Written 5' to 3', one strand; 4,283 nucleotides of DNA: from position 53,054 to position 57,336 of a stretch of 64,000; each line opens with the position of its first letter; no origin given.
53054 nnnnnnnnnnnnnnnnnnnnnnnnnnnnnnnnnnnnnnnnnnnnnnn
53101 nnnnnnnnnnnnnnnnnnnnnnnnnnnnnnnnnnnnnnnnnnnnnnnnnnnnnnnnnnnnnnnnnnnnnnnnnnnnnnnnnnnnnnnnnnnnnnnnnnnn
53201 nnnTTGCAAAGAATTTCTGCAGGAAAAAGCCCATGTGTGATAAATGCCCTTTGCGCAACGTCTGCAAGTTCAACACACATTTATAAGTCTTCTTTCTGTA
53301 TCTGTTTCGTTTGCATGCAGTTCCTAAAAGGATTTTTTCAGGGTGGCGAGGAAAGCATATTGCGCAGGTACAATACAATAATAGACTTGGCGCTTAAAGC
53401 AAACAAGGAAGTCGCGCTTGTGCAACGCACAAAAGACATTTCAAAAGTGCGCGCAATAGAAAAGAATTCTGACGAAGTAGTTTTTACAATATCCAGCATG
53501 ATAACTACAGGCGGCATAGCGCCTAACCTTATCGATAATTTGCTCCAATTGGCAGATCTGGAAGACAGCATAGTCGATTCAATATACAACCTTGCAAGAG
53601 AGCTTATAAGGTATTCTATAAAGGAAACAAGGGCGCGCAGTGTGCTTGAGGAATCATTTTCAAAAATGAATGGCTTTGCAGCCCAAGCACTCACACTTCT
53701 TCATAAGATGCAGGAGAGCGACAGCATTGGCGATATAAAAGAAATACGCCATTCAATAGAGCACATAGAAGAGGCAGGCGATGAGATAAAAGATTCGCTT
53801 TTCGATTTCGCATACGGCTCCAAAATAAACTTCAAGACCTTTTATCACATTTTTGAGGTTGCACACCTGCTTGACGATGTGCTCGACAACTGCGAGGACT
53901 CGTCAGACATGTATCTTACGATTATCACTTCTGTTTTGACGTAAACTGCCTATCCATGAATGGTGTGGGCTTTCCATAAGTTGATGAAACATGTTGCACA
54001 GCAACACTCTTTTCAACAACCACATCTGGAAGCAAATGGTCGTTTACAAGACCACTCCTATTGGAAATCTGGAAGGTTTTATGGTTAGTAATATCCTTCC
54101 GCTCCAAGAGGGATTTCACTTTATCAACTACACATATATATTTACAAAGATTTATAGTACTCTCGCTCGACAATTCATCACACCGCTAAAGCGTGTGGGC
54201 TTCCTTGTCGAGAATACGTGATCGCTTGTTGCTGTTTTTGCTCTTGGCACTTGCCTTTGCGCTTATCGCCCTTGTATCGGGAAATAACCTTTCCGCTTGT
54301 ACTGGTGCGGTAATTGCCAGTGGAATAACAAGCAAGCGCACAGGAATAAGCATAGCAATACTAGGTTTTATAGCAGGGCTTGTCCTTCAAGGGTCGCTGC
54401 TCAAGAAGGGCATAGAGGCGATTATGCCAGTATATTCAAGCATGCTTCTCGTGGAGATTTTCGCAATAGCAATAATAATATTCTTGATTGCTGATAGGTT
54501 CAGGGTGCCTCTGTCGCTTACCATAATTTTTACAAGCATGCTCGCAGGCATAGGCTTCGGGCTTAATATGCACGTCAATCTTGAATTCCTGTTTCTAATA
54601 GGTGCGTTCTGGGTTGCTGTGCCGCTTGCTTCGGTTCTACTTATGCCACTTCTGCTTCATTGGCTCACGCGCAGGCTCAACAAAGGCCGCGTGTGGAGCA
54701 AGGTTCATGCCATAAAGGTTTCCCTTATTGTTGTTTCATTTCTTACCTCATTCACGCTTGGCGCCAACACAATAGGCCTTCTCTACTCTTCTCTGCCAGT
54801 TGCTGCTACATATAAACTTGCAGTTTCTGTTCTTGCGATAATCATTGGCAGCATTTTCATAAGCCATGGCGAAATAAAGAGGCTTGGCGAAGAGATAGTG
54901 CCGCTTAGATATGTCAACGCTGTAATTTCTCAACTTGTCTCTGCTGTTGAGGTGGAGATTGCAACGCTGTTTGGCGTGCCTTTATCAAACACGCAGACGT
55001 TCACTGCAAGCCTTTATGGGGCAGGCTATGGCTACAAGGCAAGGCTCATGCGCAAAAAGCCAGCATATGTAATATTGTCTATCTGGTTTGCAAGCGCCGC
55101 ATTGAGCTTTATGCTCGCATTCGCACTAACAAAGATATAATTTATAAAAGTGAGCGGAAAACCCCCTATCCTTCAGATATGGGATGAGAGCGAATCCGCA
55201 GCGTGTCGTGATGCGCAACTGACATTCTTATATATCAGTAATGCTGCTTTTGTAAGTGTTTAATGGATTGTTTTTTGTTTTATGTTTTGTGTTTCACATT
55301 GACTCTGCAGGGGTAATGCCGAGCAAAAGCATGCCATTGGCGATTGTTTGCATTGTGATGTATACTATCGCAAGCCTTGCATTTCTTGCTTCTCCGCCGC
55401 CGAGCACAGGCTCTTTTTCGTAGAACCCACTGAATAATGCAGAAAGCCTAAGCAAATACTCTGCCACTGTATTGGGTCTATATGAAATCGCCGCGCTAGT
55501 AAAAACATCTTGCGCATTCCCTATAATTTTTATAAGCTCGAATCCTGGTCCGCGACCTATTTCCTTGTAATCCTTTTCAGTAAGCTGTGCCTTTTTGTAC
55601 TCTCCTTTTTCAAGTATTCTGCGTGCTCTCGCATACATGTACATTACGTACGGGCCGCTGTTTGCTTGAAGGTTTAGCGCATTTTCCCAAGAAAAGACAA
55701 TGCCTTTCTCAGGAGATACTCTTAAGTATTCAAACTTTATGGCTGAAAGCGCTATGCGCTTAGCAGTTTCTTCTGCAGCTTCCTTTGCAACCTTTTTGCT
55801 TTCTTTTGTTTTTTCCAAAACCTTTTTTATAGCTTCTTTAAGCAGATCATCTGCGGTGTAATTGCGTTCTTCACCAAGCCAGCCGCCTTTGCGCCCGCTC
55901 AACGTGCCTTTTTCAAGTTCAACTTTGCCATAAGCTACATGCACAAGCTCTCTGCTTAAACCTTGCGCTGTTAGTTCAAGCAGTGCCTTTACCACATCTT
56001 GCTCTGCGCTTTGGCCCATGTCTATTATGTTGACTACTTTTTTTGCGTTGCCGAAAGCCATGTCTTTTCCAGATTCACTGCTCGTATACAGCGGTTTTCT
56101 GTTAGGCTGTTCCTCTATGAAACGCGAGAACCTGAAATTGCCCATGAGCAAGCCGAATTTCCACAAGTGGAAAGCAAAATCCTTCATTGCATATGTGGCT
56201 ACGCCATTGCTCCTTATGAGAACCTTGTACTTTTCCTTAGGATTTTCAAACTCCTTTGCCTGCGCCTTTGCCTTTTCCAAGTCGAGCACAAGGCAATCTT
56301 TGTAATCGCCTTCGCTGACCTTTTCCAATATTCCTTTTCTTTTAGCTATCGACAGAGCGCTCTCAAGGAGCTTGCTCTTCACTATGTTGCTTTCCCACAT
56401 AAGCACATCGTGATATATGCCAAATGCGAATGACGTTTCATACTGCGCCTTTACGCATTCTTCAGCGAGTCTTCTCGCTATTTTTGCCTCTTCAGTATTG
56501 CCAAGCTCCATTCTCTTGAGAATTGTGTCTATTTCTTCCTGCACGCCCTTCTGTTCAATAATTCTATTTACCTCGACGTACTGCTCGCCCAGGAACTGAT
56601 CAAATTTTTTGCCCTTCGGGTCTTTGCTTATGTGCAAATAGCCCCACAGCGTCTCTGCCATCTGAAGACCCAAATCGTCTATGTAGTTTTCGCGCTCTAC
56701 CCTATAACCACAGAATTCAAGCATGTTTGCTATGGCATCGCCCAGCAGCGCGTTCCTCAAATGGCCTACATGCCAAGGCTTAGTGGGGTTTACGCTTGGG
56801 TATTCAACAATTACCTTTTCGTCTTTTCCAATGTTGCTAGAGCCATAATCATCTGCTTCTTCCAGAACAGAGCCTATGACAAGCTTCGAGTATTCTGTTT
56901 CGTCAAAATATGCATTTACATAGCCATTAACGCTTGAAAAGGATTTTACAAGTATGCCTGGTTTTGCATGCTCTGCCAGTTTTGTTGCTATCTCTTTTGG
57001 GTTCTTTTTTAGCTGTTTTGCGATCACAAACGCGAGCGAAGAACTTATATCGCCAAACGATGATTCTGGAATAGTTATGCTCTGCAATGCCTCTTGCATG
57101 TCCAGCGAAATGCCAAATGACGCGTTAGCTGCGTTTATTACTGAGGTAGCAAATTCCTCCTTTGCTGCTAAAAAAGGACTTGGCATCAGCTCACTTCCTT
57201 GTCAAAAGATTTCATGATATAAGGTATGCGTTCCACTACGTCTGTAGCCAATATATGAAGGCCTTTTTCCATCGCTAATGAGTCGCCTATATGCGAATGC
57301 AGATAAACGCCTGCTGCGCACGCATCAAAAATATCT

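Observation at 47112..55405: ~200-bp inverted repeat built from convergent gene 3' ends brackets an 8-kb segment: probable inversion scar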

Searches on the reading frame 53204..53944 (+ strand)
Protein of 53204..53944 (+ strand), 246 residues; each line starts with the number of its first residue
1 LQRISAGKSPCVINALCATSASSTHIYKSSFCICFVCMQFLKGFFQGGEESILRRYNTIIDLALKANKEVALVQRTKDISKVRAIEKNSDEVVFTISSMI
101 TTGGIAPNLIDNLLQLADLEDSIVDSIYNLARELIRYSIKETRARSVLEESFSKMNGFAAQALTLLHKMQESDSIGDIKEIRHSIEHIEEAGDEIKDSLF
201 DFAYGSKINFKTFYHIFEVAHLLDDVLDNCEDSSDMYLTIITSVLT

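Call 6: search_protein_families(library=pfam, proteins=[window:53204-53944:+])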
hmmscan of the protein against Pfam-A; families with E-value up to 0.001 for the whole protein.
window:53204-53944:+ (246 aa): 1 family
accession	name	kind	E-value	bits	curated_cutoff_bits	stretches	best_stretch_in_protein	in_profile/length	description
PF01865.21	PhoU_div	-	9.7e-10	38.6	24.4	1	76-241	43-212/214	Protein of unknown function DUF47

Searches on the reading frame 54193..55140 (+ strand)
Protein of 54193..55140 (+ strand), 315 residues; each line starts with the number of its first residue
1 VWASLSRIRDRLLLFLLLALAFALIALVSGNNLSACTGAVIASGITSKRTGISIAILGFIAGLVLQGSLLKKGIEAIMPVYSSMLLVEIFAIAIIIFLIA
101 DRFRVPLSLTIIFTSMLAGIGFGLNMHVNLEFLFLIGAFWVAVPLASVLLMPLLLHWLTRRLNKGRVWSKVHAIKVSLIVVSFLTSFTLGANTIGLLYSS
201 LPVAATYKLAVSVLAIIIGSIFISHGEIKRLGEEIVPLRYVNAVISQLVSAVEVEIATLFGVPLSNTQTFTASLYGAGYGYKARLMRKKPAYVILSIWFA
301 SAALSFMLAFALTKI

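Call 6: search_protein_families(library=pfam, proteins=[window:54193-55140:+])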
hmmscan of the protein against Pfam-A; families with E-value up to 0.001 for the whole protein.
window:54193-55140:+ (315 aa): 1 family
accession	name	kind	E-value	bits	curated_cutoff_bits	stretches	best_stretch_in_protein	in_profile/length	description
PF01384.25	PHO4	-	3.4e-18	66.2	33.7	1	31-309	4-350/350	Phosphate transporter family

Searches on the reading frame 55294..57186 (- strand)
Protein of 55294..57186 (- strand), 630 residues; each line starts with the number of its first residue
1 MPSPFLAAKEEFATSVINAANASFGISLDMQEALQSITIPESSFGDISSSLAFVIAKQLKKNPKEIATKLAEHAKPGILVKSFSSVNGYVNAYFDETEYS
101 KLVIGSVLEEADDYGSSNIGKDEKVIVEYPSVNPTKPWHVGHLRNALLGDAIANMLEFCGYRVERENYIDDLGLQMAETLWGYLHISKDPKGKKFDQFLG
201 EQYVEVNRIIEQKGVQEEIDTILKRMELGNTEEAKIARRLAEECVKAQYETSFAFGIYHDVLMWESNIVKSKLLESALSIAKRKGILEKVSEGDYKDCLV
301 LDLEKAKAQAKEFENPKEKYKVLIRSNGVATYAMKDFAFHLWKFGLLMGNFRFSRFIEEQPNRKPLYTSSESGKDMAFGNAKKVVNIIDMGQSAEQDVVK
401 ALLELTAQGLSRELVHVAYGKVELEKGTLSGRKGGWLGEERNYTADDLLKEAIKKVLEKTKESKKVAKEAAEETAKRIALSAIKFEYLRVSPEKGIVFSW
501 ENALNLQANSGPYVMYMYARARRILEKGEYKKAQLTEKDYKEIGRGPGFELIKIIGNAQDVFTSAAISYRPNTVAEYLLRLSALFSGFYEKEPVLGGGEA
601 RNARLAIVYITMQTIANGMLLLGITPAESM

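Call 6: search_protein_families(library=pfam, proteins=[window:55294-57186:-])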
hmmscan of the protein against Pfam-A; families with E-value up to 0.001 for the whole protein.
window:55294-57186:- (630 aa): 3 families
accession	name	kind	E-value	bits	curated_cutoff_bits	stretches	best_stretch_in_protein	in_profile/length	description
PF00750.26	tRNA-synt_1d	-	1.5e-25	90.3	23.3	2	107-338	5-220/349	tRNA synthetases class I (R), catalytic domain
PF05746.21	DALR_1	-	1.1e-24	87.2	22.3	1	514-630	1-117/117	DALR anticodon binding domain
PF03485.21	Arg_tRNA_synt_N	-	3.9e-11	43.8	21.5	1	29-92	18-83/85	Arginyl tRNA synthetase N terminal domain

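Call 8: find_encoding_contigs(protein=window:55294-57186:-, flank=10000, max_places=10)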
Protein window:55294-57186:- (630 aa): 2 contigs read that carry it; 2 places shown.
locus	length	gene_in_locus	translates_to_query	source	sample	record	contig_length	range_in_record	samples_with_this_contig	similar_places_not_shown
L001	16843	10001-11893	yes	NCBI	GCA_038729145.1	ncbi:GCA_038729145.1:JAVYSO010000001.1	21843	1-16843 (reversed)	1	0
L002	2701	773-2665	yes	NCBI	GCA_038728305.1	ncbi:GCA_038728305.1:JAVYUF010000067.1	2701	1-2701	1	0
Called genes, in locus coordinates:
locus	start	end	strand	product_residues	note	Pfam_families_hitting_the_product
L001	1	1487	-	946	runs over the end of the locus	PF00133:tRNA-synt_1, PF01406:tRNA-synt_1e (faint), PF09334:tRNA-synt_1g, PF13603:tRNA-synt_1_2, PF09334:tRNA-synt_1g, PF08264:Anticodon_1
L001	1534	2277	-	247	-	PF25213:HVO_A0261_N (faint), PF14947:HTH_45 (faint)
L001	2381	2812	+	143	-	PF03551:PadR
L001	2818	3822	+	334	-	PF02463:SMC_N (faint), PF00005:ABC_tran, PF13304:AAA_21 (faint), PF13732:DrrA1-3_C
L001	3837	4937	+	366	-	PF12698:ABC2_membrane_3, PF01061:ABC2_membrane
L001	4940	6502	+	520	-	PF07705:CARDB (faint), PF10633:NPCBM_assoc (weak)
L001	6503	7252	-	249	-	PF01863:YgjP-like, PF10263:SprT-like (weak)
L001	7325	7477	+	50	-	-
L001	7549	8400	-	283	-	PF04014:MazE_antitoxin (weak)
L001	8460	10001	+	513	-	PF03853:YjeF_N, PF01256:Carb_kinase, PF08543:Phos_pyr_kin (weak)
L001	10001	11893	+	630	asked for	PF03485:Arg_tRNA_synt_N, PF00750:tRNA-synt_1d, PF05746:DALR_1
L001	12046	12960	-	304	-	PF01384:PHO4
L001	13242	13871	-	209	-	PF01865:PhoU_div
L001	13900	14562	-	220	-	PF00730:HhH-GPD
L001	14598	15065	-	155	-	PF03946:Ribosomal_L11_N, PF00298:Ribosomal_L11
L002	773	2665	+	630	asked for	PF03485:Arg_tRNA_synt_N, PF00750:tRNA-synt_1d, PF05746:DALR_1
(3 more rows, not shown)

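Call 12: find_related_loci(query=window:55294-57186:-, collection=genome_contigs, flank=10000)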
Query window:55294-57186:- (630 aa) in genome_contigs; peptide patterns used: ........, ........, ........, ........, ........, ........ (x = any residue, [..] = any of these).
58 stretches matched a pattern; 7 encode a relative of the query (tblastn E <= 1e-3); 7 distinct loci.
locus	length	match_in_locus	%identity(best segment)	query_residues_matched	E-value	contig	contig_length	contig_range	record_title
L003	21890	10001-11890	79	1-630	0e+0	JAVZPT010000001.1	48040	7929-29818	MAG: Candidatus Micrarchaeaceae archaeon isolate DRTY-7_201709_bins_14 DRTY-7_201709_bins_14_scaffold_1, whole genome sh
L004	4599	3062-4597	69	1-512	0e+0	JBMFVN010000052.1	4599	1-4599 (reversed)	MAG: Candidatus Micrarchaeia archaeon isolate KM4348-30 NODE_3767_length_4599_cov_6.566461, whole genome shotgun sequenc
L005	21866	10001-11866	59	1-624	0e+0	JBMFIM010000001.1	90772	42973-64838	MAG: Candidatus Micrarchaeia archaeon isolate KM4324-23 NODE_1_length_90772_cov_9.112818, whole genome shotgun sequence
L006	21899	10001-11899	57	1-630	0e+0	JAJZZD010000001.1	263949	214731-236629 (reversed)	MAG: Candidatus Micrarchaeota archaeon isolate TL1-5.bin98 NODE_12_length_263949_cov_2.004465, whole genome shotgun sequ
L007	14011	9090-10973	54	3-630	0e+0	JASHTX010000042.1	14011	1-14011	MAG: Candidatus Micrarchaeota archaeon isolate JOPF164 JOPF_NEAR_contig_624858, whole genome shotgun sequence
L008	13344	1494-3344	48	10-630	0e+0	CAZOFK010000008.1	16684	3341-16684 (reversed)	MAG TPA_asm: Candidatus Micrarchaeota archaeon isolate SRP271791_co2_39 genome assembly, contig: NODE_856_length_16684_c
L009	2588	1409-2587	61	1-392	1e-166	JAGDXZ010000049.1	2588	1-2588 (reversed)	MAG: Candidatus Micrarchaeota archaeon isolate KMA_Bin06 NODE_6424_length_2588_cov_16.664035, whole genome shotgun seque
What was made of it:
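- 55294..57186 (-): Live argS (630 aa); its last 109 nt plus stop (55294-55405) form the outer part of the right repeat copy. Calls 6, 8, 12.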
